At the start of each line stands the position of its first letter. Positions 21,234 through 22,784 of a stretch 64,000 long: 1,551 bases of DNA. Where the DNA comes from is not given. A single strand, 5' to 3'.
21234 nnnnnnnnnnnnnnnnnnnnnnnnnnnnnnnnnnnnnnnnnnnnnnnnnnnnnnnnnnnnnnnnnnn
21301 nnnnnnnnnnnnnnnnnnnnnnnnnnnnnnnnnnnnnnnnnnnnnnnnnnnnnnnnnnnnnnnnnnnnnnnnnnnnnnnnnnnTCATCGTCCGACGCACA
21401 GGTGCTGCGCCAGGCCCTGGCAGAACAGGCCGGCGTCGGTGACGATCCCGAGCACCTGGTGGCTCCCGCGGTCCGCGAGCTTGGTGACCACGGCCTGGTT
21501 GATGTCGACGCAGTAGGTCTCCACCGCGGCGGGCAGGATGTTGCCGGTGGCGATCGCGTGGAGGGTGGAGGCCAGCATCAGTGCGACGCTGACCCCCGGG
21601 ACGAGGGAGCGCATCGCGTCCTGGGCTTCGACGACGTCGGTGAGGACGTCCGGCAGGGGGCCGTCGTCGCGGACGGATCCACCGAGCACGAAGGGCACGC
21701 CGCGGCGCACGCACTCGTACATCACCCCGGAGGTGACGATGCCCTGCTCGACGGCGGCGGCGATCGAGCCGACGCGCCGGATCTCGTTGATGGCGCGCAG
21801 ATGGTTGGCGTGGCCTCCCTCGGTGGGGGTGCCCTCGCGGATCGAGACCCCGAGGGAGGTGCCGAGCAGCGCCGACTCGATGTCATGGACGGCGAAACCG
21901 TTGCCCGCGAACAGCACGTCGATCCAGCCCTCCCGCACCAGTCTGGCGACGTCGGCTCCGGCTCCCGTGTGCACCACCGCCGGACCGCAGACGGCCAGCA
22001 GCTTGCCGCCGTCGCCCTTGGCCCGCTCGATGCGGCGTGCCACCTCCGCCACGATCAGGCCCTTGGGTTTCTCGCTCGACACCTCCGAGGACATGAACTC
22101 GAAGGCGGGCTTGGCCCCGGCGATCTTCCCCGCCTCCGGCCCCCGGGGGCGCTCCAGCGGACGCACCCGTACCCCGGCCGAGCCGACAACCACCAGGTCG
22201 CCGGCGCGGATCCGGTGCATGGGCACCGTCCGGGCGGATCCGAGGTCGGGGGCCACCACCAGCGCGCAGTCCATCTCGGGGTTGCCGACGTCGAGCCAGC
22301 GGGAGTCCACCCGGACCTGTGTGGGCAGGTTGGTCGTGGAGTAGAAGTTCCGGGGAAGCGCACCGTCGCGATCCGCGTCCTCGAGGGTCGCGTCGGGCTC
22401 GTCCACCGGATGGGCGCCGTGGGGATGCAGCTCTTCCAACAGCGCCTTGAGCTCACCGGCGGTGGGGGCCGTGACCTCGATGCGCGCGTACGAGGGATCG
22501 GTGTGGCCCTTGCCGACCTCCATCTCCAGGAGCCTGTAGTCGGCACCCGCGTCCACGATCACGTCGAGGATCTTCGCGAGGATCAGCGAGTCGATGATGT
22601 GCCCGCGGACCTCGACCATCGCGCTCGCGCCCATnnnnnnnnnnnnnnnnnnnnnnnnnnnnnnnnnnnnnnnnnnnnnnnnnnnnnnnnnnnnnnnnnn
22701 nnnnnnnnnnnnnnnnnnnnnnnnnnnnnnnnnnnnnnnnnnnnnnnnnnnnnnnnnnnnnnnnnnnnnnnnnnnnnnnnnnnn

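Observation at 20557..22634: Translationally coupled LOR/SDH (TIGR00300, OCD-like) plus amidinotransferase-fold pair resembling a split, reordered ArgZ/AgrE arginine-to-proline route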

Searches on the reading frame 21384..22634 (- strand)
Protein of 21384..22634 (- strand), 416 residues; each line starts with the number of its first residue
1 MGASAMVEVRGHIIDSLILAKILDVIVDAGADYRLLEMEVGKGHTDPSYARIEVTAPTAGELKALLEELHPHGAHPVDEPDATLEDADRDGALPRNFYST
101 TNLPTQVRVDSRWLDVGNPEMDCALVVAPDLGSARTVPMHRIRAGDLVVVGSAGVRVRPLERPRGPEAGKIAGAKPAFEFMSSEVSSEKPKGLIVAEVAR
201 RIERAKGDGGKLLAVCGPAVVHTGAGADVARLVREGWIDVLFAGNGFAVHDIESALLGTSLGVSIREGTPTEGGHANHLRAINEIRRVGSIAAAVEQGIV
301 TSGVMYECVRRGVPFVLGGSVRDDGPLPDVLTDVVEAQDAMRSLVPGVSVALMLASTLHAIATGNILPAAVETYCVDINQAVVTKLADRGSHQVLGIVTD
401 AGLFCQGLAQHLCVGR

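Call 6: search_protein_families(library=pfam, proteins=[window:21384-22634:-], max_evalue=0.01)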
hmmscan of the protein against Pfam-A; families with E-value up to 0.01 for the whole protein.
window:21384-22634:- (416 aa): 3 families
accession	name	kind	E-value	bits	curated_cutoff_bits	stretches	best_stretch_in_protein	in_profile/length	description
PF21570.3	ArgZ-like_C_2nd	-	4.4e-95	317.8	27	1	197-406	2-211/213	Arginine dihydrolase ArgZ-like, C-terminal, Rossmann fold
PF04455.17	Saccharop_dh_N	-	3.8e-32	111.1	23.5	1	6-102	3-99/100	LOR/SDH bifunctional enzyme conserved region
PF21571.2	ArgZ-like_C_1st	-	7e-29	100.1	27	1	104-195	1-84/84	Arginine dihydrolase ArgZ-like, C-terminal, first region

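Call 7: search_protein_families(library=ncbifam, proteins=[window:21384-22634:-], max_evalue=0.01)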
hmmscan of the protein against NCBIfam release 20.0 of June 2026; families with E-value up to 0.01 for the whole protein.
window:21384-22634:- (416 aa): 4 families
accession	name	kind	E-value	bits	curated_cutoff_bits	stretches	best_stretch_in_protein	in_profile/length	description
TIGR00300.1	TIGR00300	equivalog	6.7e-155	516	410.8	1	6-410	5-402/407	ornithine cyclodeaminase, nickel-pincer nucleotide-dependent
NF052231.1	bifunc_ArgZ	exception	4.7e-126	421.6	1025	1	4-412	285-692/696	bifunctional arginine dihydrolase/ornithine cyclodeaminase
NF052526.1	ODC_var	equivalog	8.1e-81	271.6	440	1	78-412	20-361/364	putative NPN-dependent ornithine cyclodeaminase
NF052581.1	GSU2086_dom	subfamily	1.5e-07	31.3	250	1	194-261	47-114/301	GSU2086 family protein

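Call 18: search_solved_structures(query=window:21384-22634:-, show_alignments=3)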
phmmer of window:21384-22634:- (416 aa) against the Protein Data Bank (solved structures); distinct sequences matched with E-value up to 0.001: 5.
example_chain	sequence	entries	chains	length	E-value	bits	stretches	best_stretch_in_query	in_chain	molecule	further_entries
6lrh_A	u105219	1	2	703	1.7e-104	353.3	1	4-412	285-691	Alr4995 protein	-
6lrf_A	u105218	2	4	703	1.7e-104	353.3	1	4-412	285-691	Alr4995 protein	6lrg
6juy_A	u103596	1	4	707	2.1e-101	343.2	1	4-411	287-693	Sll1336 protein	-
3c2q_A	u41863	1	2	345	3.4e-99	335.9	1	80-408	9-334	Uncharacterized conserved protein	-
3mgj_A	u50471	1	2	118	1.6e-23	86.7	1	7-109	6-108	Uncharacterized protein MJ1480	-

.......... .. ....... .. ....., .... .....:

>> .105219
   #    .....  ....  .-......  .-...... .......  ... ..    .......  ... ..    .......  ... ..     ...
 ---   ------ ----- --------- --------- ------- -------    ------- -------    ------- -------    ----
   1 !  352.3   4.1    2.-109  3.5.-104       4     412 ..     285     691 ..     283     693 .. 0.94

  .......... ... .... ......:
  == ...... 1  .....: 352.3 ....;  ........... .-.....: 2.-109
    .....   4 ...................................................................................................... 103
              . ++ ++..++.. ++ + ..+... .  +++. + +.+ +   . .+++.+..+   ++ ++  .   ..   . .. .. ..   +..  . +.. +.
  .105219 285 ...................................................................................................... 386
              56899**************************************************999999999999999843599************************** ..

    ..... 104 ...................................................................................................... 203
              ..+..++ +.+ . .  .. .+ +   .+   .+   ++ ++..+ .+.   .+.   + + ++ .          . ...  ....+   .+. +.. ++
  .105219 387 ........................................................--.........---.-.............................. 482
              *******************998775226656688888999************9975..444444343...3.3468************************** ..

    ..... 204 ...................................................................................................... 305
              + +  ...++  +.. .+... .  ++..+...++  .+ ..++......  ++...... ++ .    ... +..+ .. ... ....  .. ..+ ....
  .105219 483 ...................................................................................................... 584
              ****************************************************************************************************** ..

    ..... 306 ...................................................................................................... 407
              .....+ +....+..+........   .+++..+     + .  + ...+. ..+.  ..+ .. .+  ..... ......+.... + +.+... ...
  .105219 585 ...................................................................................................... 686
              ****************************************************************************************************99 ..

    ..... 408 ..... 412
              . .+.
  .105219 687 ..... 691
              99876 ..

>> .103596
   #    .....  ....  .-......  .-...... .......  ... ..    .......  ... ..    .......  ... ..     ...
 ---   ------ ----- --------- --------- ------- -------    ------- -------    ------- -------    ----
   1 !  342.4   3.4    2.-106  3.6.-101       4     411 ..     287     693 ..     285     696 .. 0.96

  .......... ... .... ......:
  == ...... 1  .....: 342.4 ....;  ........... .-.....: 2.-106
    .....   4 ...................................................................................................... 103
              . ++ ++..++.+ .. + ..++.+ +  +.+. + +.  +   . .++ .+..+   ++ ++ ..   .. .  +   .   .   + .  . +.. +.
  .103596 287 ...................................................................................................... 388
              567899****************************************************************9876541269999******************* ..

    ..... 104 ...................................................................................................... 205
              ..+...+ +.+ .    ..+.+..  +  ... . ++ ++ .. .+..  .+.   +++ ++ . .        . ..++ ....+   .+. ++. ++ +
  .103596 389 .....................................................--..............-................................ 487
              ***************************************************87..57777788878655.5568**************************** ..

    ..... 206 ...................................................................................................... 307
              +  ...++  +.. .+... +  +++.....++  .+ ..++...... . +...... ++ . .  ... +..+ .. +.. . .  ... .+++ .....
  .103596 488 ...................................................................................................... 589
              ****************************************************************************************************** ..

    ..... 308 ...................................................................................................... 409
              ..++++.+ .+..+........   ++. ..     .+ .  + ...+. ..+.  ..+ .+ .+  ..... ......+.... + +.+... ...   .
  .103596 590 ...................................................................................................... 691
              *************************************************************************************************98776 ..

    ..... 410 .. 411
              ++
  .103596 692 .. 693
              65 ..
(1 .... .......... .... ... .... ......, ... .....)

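Call 21: find_encoding_contigs(protein=window:21384-22634:-, flank=10000, max_places=6)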
Protein window:21384-22634:- (416 aa): no gene with exactly this product is on record in the collection.

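Call 23: find_encoding_contigs(protein=window:21384-22619:-, flank=10000, max_places=6)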
Protein window:21384-22619:- (411 aa): no gene with exactly this product is on record in the collection.

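Call 30: find_related_loci(query=window:21384-22634:-, collection=genome_contigs, flank=10000)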
Query window:21384-22634:- (416 aa) in genome_contigs; peptide patterns used: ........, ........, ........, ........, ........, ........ (x = any residue, [..] = any of these).
177 stretches matched a pattern; 134 encode a relative of the query (tblastn E <= 1e-3); the best 80 are kept; 80 distinct loci.
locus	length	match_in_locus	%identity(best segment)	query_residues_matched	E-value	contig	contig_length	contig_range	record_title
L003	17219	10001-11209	72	1-412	0e+0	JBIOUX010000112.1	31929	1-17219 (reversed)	MAG: Acidimicrobiia bacterium isolate MAG123 k127_3158090, whole genome shotgun sequence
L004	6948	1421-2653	71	3-413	0e+0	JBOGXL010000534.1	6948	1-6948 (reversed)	MAG: Actinomycetota bacterium isolate M3-S_metawrap_bin.66 k127_683605, whole genome shotgun sequence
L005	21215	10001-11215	71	1-413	0e+0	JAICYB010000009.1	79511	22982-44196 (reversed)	MAG: Actinomycetes bacterium isolate LS_FP_2_bin.162 k141_2058944_length_79511_cov_11.0019, whole genome shotgun sequenc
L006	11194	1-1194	72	6-412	0e+0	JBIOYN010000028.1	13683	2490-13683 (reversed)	MAG: Acidimicrobiia bacterium isolate MAG029 k127_1264317, whole genome shotgun sequence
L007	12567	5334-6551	70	1-415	0e+0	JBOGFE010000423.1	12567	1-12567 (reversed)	MAG: Acidimicrobiia bacterium isolate SC-S_metawrap_bin.95 k127_3409671, whole genome shotgun sequence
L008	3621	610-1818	72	1-412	0e+0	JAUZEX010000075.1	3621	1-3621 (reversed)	MAG: Actinomycetota bacterium isolate BP_132 scaffold_1849359, whole genome shotgun sequence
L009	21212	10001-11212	71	1-413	0e+0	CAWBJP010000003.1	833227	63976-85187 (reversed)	MAG: uncultured Actinomycetes bacterium isolate MFD09206.bin.2.84 genome assembly, contig: contig_1402, whole genome sho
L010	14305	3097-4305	71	1-412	0e+0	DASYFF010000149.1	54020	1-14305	MAG TPA_asm: Acidimicrobiia bacterium isolate SMAG_U5006 k141_3006906, whole genome shotgun sequence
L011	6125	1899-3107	72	1-412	0e+0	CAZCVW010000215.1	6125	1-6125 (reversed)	MAG TPA_asm: uncultured Burkholderiales bacterium isolate SRP136066_co1_408 genome assembly, contig: NODE_21361_length_6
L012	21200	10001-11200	71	4-413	0e+0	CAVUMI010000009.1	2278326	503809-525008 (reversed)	MAG: uncultured Actinomycetes bacterium isolate MFD04212.bin.2.169 genome assembly, contig: contig_5148, whole genome sh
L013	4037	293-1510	72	1-415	0e+0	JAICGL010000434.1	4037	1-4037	MAG: Acidimicrobiia bacterium isolate CF_bin.45 k141_1677644_length_4037_cov_7.7685, whole genome shotgun sequence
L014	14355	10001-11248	69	3-412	0e+0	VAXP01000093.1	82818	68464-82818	MAG: Actinobacteria bacterium isolate AC_35 14_0903_12_20cm_scaffold_1277, whole genome shotgun sequence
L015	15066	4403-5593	72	6-412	0e+0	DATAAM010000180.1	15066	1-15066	MAG TPA_asm: Acidimicrobiales bacterium isolate SMAG_U6672 k141_2434507, whole genome shotgun sequence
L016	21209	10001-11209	72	1-412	0e+0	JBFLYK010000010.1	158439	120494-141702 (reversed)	MAG: Actinomycetota bacterium isolate MAG083 MAG083_10, whole genome shotgun sequence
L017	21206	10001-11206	70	1-412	1e-180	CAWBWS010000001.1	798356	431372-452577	MAG: uncultured Actinomycetota bacterium isolate MFD04580.bin.2.1 genome assembly, contig: contig_13387, whole genome sh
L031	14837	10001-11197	67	4-413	6e-175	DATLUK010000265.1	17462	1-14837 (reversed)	MAG TPA_asm: Acidimicrobiales bacterium isolate SMAG_U13981 k141_255489, whole genome shotgun sequence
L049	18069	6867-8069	69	3-412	9e-172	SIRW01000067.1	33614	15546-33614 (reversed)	MAG: Actinobacteria bacterium isolate ZMQR.bins.8 contig067, whole genome shotgun sequence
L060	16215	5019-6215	67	4-413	7e-169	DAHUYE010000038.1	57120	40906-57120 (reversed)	MAG TPA_asm: Actinobacteria bacterium isolate clean269 k141_783446, whole genome shotgun sequence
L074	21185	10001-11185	65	7-412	2e-164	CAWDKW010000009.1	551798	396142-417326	MAG: uncultured Acidimicrobiaceae bacterium isolate MFD09286.bin.1.150 genome assembly, contig: contig_45734, whole geno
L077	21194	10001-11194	63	4-412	1e-163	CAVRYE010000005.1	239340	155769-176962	MAG: uncultured Acidimicrobiaceae bacterium isolate MFD04780.bin.1.197 genome assembly, contig: contig_11029, whole geno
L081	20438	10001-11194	63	4-412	9e-162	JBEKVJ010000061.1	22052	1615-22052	MAG: Acidimicrobiales bacterium isolate SPRUCE 601 SPRUCE_601_61, whole genome shotgun sequence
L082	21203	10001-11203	63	8-412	7e-162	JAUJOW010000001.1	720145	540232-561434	MAG: Acidimicrobiales bacterium isolate YX3bin29 opera_contig_14, whole genome shotgun sequence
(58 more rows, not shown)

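Call 47: search_dna_similar(query=window:21384-22634:-, collection=plasmids, mode=protein, max_rows=30, max_evalue=1e-10)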
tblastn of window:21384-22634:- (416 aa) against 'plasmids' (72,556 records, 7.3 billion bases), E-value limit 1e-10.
Records with a match: 1; places in all: 1; records where one place covers at least 80% of the query: 1.
Best place of each record, by identity: <60% 1.
By first word of the organism name: Acetoanaerobium 1.
By predicted mobility (MOB-suite, as given by PLSDB): non-mobilizable 1.
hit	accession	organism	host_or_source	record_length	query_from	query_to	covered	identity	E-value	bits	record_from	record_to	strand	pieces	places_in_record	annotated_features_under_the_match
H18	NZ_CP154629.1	Acetoanaerobium noterae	cell culture,Sludge of a digestion ...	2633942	80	412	80%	33.9%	2e-52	196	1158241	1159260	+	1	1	none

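Call 54: get_annotated_region(hit=H18, flank=8000)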
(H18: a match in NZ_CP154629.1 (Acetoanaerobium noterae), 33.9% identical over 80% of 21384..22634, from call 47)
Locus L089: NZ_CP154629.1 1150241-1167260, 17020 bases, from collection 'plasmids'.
description: Acetoanaerobium noterae strain DSL2 plasmid pTPELB2, complete sequence
organism: Acetoanaerobium noterae (NCBI taxid 745369)
taxonomy: Bacteria; Bacillota; Clostridia; Peptostreptococcales; Filifactoraceae; Acetoanaerobium; Acetoanaerobium noterae
host: -; source: cell culture,Sludge of a digestion tower of a wastewater treatment plant; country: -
typing (MOB-suite, as given by PLSDB): non-mobilizable
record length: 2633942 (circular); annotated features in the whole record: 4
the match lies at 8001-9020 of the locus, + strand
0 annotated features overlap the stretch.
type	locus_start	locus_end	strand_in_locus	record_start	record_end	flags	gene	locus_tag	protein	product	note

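Call 56: search_protein_families(library=ncbifam, proteins=[L089:515-2536:-, L089:2558-3433:-, L089:3488-5767:+, L089:5922-6692:+, L089:6784-7797:+, L089:7878-9029:+, L089:9206-10498:-, L089:10898-11461:+, L089:11597-12583:+, L089:13128-13754:+], max_evalue=1e-10)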
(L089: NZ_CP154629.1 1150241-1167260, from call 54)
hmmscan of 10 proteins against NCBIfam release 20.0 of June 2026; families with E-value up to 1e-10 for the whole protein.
L089:515-2536:- (673 aa): 12 families
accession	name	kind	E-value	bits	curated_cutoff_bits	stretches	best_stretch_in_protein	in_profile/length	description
NF008967.0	PRK12313.1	equivalog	7.4e-81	272.3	577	1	56-671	25-626/633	1,4-alpha-glucan branching protein GlgB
NF003811.1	PRK05402.1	equivalog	1.3e-76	258.5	741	1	63-671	27-618/619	1,4-alpha-glucan branching protein GlgB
TIGR01515.1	branching_enzym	equivalog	2.9e-64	217.7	463.95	1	63-666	26-602/607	1,4-alpha-glucan branching enzyme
NF011293.0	PRK14705.1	equivalog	3.6e-58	197.1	2376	1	67-416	640-984/1224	1,4-alpha-glucan branching enzyme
NF011294.0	PRK14706.1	equivalog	6e-55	186.7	1284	1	65-435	41-404/642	1,4-alpha-glucan branching enzyme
NF009221.0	PRK12568.1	equivalog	5.8e-48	163.5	1270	1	69-418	157-505/745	1,4-alpha-glucan branching enzyme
TIGR02402.1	trehalose_TreZ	equivalog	2e-31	108.9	538.8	1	69-340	3-250/545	malto-oligosyltrehalose trehalohydrolase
TIGR02104.1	pulA_typeI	equivalog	1.1e-12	46.8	504.5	1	63-336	17-320/605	type I pullulanase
NF041321.1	Alpha-amyl_MalA_Halo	equivalog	6.6e-12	44.6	875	1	173-335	258-425/666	alpha-amylase MalA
TIGR02100.1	glgX_debranch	equivalog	1.4e-11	43.2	640.9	1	159-338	139-344/688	glycogen debranching protein GlgX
NF051899.1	BetGalacBglAAgro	equivalog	4e-11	42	900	0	190-271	23-102/537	beta-galactosidase BglA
NF002983.0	PRK03705.1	equivalog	5.6e-11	41.2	901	1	157-338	133-339/658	glycogen debranching protein GlgX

L089:2558-3433:- (291 aa): 1 family
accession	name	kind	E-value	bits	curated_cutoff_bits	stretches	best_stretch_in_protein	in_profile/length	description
TIGR00266.1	TIGR00266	hypoth_equivalog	1.2e-29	103.5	96.6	1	38-254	11-208/222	TIGR00266 family protein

L089:3488-5767:+ (759 aa): 2 families
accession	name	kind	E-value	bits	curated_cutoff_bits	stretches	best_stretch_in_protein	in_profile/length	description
NF047961.1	adhesin_HupY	equivalog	5.7e-44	150.5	1250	3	165-228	187-250/978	leucine-rich repeat adhesin HupY/LrrG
NF045861.1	glide_Gli349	exception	8.2e-26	89.1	1750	0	407-471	2681-2744/3169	gliding machinery surface structure protein Gli349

L089:5922-6692:+ (256 aa): 0 families

L089:6784-7797:+ (337 aa): 2 families
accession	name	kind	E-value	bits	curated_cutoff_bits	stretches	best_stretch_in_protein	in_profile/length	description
TIGR02662.1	dinitro_DRAG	equivalog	6.8e-27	94.4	337.05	1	128-321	94-270/287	ADP-ribosyl-[dinitrogen reductase] hydrolase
NF041672.1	ADPriboarghdlase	equivalog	2e-16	59.8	490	0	142-336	178-360/361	ADP-ribosylarginine hydrolase Tri1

L089:7878-9029:+ (383 aa): 3 families
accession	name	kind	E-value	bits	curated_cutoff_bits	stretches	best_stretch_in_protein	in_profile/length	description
NF052526.1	ODC_var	equivalog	8.4e-180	597.3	440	1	21-382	1-362/364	putative NPN-dependent ornithine cyclodeaminase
TIGR00300.1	TIGR00300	equivalog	2.1e-76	257.4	410.8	1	44-381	81-404/407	ornithine cyclodeaminase, nickel-pincer nucleotide-dependent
NF052231.1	bifunc_ArgZ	exception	5.1e-68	229.9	1025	1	40-382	361-693/696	bifunctional arginine dihydrolase/ornithine cyclodeaminase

L089:9206-10498:- (430 aa): 21 families
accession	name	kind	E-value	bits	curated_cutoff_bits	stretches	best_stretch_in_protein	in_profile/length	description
TIGR00442.1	hisS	equivalog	3.2e-110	368.9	286.75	1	11-426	3-405/406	histidine--tRNA ligase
NF009085.0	PRK12420.1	equivalog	1.2e-75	255.4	540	1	13-429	9-421/426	histidine--tRNA ligase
TIGR00443.1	hisZ_biosyn_reg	equivalog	3.6e-55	187.3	271.65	1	16-332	2-312/314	ATP phosphoribosyltransferase regulatory subunit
NF008942.0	PRK12292.2-5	equivalog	7.9e-40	136.8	643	1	5-426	6-419/434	ATP phosphoribosyltransferase regulatory subunit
NF008936.0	PRK12292.1-3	equivalog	6.4e-39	133.9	492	1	13-409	10-398/406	ATP phosphoribosyltransferase regulatory subunit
NF008941.0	PRK12292.2-4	equivalog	8.1e-34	117.2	447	1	13-333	12-325/393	ATP phosphoribosyltransferase regulatory subunit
NF008940.0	PRK12292.2-3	equivalog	3.1e-32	111.8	450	1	13-406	8-395/404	ATP phosphoribosyltransferase regulatory subunit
NF008953.0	PRK12295.1-6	equivalog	1.5e-31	109.7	384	2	27-208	14-188/384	ATP phosphoribosyltransferase regulatory subunit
NF008938.0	PRK12292.1-6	equivalog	5.5e-26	91.4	833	1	17-421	15-409/420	ATP phosphoribosyltransferase regulatory subunit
NF008951.0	PRK12295.1-4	equivalog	5.7e-18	64.9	364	0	26-165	7-140/374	ATP phosphoribosyltransferase regulatory subunit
NF008952.0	PRK12295.1-5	equivalog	1.8e-17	63.6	360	0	27-159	9-138/363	ATP phosphoribosyltransferase regulatory subunit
NF008939.0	PRK12292.2-1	equivalog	1.2e-16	60.5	335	1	14-326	9-316/391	ATP phosphoribosyltransferase regulatory subunit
NF009086.0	PRK12421.1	equivalog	4.8e-16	58.7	318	1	13-333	12-328/389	ATP phosphoribosyltransferase regulatory subunit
NF008935.0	PRK12292.1-1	equivalog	3.2e-15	56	350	1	15-329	11-314/382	ATP phosphoribosyltransferase regulatory subunit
NF008945.0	PRK12292.3-3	equivalog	1e-14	54.5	409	1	17-334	9-305/368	ATP phosphoribosyltransferase regulatory subunit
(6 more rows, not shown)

L089:10898-11461:+ (187 aa): 0 families

L089:11597-12583:+ (328 aa): 2 families
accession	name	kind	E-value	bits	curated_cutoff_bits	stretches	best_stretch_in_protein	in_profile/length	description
NF041951.1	phage_RstR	subfamily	8.7e-16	58.1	80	1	1-77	1-77/108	RstR family transcriptional repressor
NF052239.1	antitox_spr1629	equivalog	7.4e-12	45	335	1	4-87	4-82/377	spr1629 family repressor/antitoxin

L089:13128-13754:+ (208 aa): 6 families
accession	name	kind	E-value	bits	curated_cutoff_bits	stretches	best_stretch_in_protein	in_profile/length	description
TIGR03413.1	GSH_gloB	equivalog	6.9e-27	94.4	200.8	1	15-190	12-164/248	hydroxyacylglutathione hydrolase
NF041804.1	MBL_fold_SolJ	exception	4.4e-19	68.6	350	1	11-191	16-179/224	solanimycin biosynthesis MBL-fold hydrolase SolJ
NF007597.0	PRK10241.1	equivalog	6.6e-18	64.9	421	1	17-192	16-167/251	hydroxyacylglutathione hydrolase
NF040641.1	bifunc_ST_SDO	equivalog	2.9e-12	46.2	625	1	32-191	187-343/423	bifunctional sulfur transferase/dioxygenase Blh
NF012229.1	bla_class_B_core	domain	1.1e-11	45.1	100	1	13-138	15-137/139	metallo-beta-lactamase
NF033105.1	bla_subclass_B3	equivalog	6.4e-11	42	240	1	8-139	18-155/257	subclass B3 metallo-beta-lactamase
